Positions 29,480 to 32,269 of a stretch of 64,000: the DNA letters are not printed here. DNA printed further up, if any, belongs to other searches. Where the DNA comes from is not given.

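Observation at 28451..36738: Compact five-gene secretin module with two tandem secretins and no ATPase, platform or pseudopilin genes in cis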

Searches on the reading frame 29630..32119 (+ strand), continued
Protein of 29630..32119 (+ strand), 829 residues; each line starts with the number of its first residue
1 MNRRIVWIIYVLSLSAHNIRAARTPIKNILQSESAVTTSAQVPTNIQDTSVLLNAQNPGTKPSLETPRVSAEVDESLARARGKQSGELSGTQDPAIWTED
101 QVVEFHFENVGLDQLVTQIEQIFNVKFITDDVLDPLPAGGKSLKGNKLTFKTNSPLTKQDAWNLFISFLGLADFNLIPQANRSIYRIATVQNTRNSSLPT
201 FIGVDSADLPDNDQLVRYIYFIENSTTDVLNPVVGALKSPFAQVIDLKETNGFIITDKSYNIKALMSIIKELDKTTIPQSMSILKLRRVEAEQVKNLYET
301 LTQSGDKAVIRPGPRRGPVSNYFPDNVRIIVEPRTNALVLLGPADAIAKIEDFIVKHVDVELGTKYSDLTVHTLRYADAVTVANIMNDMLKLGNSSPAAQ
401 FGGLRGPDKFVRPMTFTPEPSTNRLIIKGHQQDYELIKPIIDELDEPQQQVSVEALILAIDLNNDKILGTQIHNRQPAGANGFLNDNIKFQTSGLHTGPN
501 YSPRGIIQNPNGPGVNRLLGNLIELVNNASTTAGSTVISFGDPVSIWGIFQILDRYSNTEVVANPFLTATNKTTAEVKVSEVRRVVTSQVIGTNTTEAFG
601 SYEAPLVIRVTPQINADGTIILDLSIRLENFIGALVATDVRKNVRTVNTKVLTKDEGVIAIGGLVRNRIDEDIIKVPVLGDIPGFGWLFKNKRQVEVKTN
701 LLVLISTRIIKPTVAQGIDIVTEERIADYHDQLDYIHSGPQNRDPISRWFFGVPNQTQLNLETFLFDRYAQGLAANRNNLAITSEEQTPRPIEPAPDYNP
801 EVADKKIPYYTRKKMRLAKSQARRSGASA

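Call 60: find_encoding_contigs(protein=window:29630-32119:+, flank=8000, max_places=6)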
Protein window:29630-32119:+ (829 aa): 22 contigs read that carry it; 6 places shown.
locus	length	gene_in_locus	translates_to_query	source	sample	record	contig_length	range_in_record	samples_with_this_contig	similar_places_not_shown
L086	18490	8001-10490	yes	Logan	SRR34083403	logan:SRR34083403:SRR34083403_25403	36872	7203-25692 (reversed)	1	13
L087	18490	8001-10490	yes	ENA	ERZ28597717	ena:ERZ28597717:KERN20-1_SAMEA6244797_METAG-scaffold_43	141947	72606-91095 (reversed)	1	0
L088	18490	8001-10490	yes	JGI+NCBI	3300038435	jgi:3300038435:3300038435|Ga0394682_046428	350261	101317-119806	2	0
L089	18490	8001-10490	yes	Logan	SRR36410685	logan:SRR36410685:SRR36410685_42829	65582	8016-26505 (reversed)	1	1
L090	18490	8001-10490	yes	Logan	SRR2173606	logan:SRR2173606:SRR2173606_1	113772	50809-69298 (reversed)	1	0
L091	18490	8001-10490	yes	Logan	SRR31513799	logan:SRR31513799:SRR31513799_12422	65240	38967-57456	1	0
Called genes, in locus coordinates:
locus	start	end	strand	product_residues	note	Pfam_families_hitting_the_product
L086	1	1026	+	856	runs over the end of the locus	PF02861:Clp_N, PF23569:NBD_SMAX1, PF00004:AAA, PF17871:AAA_lid_9, PF00004:AAA, PF07724:AAA_2, PF07728:AAA_5, PF10431:ClpB_D2-small, +8 more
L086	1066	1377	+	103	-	-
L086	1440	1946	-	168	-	-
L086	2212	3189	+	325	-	-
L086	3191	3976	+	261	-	PF00121:TIM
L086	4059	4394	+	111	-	PF03840:SecG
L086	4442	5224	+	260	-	PF02405:MlaE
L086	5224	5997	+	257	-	PF00005:ABC_tran, PF13304:AAA_21 (faint)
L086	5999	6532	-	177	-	PF22769:DCD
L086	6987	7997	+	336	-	PF11356:T2SSC (faint), PF17820:PDZ_6 (weak)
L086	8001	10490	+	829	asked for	PF03958:Secretin_N, PF00263:Secretin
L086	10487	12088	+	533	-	PF05134:T2SSL (weak)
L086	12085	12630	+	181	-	-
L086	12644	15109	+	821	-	PF03958:Secretin_N, PF00263:Secretin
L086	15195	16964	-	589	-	PF01336:tRNA_anti-codon, PF00152:tRNA-synt_2, PF02938:GAD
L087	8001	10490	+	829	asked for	PF03958:Secretin_N, PF00263:Secretin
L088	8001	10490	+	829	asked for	PF03958:Secretin_N, PF00263:Secretin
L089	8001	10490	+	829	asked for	PF03958:Secretin_N, PF00263:Secretin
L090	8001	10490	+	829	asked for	PF03958:Secretin_N, PF00263:Secretin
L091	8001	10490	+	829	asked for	PF03958:Secretin_N, PF00263:Secretin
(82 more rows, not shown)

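Call 72: list_cluster_members(proteins=[window:29630-32119:+, window:34491-35924:+, window:35845-36738:+, window:34273-34440:+, window:33714-34259:+, window:28616-29626:+, L002:14644-17109:+])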
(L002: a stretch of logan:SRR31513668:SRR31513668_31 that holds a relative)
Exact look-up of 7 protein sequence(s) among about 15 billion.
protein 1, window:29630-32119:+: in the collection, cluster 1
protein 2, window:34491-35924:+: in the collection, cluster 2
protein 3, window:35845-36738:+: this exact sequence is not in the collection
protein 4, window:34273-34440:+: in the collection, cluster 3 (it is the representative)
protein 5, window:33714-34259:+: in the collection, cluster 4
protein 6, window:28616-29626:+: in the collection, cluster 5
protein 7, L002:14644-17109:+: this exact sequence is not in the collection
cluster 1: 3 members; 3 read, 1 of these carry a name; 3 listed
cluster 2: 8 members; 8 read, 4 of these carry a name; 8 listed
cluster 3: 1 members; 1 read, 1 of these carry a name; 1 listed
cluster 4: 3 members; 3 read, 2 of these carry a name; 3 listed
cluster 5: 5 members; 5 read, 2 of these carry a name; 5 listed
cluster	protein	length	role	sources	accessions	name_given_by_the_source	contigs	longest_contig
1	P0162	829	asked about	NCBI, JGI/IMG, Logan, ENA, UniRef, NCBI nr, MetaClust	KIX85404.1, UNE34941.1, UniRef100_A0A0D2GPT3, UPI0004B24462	hypothetical protein KG892_02980 [Vermiphilus pyriformis] | general secretion pathway protein D | Uncharacterized protein n=1 Tax=candidate division TM6 bacterium JCVI TM6SC1 ...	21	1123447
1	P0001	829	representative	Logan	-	-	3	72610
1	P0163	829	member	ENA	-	-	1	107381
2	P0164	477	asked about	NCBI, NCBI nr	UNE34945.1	hypothetical protein KG892_03000 [Vermiphilus pyriformis] | MAG: hypothetical protein KG892_03000 [Vermiphilus pyriformis]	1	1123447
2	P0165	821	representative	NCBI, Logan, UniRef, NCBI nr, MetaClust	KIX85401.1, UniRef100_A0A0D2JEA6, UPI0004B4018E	hypothetical protein J120_00235 [candidate division TM6 bacterium JCVI TM6SC1] | Uncharacterized protein n=1 Tax=candidate division TM6 bacterium JCVI TM6SC1 ... | status=active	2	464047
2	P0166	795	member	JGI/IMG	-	general secretion pathway protein D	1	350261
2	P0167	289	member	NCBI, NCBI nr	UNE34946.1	type II and III secretion system protein [Vermiphilus pyriformis] | MAG: type II and III secretion system protein [Vermiphilus pyriformis]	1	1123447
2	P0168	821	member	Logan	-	-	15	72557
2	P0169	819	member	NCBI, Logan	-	-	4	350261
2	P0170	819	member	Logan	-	-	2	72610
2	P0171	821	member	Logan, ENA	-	-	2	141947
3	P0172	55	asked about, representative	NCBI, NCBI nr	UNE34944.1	hypothetical protein KG892_02995 [Vermiphilus pyriformis] | MAG: hypothetical protein KG892_02995 [Vermiphilus pyriformis]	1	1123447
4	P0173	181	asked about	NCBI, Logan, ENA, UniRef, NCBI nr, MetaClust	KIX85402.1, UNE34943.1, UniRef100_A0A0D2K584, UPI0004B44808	hypothetical protein KG892_02990 [Vermiphilus pyriformis] | Uncharacterized protein n=1 Tax=candidate division TM6 bacterium JCVI TM6SC1 ... | hypothetical protein J120_00240 [candidate division TM6 bacterium JCVI TM6SC1]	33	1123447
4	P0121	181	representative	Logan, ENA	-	-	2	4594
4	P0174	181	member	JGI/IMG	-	hypothetical protein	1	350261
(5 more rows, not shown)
